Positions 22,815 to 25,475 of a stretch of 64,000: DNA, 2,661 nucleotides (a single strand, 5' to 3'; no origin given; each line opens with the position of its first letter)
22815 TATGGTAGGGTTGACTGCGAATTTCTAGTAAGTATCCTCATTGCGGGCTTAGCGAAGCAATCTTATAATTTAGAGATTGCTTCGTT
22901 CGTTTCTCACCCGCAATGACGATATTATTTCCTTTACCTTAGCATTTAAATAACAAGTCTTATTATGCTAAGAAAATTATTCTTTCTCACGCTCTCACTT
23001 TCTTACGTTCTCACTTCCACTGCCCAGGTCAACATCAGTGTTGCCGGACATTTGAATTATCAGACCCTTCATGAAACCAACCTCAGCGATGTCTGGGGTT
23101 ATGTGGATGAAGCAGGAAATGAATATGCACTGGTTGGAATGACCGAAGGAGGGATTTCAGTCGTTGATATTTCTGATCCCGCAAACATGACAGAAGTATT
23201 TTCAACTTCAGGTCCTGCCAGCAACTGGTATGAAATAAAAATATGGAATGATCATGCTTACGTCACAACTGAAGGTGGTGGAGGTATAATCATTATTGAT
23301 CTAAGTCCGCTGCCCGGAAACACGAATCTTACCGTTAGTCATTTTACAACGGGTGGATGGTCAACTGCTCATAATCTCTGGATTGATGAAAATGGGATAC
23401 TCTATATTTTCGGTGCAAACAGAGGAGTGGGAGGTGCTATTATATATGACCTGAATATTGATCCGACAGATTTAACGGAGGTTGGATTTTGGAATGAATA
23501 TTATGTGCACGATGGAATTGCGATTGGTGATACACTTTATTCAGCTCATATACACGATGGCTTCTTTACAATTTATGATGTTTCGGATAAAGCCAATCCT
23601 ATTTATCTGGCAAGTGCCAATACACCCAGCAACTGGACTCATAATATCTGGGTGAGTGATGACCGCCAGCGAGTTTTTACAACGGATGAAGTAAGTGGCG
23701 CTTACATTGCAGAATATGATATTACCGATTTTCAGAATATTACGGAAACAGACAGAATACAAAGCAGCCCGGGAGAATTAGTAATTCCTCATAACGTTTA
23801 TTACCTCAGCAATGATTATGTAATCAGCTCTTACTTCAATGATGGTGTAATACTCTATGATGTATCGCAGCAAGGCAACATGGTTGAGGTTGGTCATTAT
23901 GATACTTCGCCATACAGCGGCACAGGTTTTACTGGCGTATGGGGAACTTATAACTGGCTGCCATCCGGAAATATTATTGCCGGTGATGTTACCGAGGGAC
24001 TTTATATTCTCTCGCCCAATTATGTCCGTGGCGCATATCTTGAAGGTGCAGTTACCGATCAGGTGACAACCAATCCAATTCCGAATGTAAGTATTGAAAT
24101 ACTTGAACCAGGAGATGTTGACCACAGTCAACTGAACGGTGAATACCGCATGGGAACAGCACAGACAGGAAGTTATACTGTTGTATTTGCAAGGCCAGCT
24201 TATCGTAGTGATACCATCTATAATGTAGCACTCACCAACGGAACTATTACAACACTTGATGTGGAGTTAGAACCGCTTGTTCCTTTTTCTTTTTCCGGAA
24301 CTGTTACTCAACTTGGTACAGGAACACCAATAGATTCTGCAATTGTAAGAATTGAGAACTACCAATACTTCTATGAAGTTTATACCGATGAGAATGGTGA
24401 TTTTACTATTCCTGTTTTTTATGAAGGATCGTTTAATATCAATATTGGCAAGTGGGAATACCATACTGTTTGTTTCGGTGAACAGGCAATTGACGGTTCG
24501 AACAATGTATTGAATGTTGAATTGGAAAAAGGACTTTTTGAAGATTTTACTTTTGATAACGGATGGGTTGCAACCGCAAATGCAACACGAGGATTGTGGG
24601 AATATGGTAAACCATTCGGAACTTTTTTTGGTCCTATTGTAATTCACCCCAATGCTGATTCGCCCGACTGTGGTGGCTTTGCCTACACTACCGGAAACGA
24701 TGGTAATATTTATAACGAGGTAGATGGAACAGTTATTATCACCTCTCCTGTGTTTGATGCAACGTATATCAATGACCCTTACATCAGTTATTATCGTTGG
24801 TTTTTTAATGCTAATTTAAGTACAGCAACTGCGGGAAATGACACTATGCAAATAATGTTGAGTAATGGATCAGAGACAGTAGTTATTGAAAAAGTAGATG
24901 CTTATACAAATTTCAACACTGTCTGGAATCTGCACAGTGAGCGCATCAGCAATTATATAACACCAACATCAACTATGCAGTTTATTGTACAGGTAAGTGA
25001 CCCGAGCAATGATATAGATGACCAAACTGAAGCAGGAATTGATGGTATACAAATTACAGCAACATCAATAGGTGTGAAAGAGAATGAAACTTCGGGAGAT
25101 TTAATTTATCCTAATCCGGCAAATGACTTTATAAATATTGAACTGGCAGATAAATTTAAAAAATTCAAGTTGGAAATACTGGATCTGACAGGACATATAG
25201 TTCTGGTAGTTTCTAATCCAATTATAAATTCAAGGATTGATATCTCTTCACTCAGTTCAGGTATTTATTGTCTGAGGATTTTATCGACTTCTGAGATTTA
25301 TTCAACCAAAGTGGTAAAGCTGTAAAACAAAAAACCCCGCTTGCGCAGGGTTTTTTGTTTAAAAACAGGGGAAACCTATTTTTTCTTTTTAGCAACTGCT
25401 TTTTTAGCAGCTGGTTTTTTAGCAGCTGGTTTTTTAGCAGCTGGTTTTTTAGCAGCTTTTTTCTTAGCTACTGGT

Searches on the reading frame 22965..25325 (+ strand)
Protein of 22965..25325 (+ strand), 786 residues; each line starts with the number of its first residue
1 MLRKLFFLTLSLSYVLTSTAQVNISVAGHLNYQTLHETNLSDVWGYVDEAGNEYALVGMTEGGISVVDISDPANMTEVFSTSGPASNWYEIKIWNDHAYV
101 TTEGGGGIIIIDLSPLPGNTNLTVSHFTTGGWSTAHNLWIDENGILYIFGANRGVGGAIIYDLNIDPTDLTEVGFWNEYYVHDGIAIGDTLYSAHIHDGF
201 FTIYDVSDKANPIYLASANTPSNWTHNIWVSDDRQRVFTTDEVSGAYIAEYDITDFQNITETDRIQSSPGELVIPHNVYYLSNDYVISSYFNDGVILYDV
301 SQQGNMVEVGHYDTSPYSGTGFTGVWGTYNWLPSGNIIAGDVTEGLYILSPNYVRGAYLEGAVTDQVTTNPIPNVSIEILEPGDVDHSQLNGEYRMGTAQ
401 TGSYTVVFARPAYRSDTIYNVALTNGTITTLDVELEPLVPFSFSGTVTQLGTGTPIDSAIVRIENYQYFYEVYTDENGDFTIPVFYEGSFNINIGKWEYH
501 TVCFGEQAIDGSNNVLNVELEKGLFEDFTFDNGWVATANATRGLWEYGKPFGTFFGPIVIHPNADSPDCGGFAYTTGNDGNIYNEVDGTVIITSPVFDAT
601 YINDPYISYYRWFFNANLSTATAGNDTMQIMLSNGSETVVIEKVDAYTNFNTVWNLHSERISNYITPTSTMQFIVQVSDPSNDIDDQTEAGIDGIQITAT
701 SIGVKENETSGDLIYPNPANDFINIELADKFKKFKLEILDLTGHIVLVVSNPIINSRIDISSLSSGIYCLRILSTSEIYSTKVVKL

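Call 48: search_protein_families(library=pfam, proteins=[window:22965-25325:+], max_evalue=0.00001)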
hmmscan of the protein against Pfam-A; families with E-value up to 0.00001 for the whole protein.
window:22965-25325:+ (786 aa): 4 families
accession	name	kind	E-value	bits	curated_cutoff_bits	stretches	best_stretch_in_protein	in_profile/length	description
PF13620.12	CarboxypepD_reg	-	3.5e-16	59.8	32.3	1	359-436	2-82/82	Carboxypeptidase regulatory-like domain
PF18962.6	Por_Secre_tail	-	7.7e-14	52.2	27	1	714-783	1-73/75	Secretion system C-terminal sorting domain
PF13715.12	CarbopepD_reg_2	-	1.8e-10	41.1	32.2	0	360-431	2-72/88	CarboxypepD_reg-like domain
PF08309.17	LVIVD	-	6.6e-07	29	20.2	0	53-80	12-39/42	LVIVD repeat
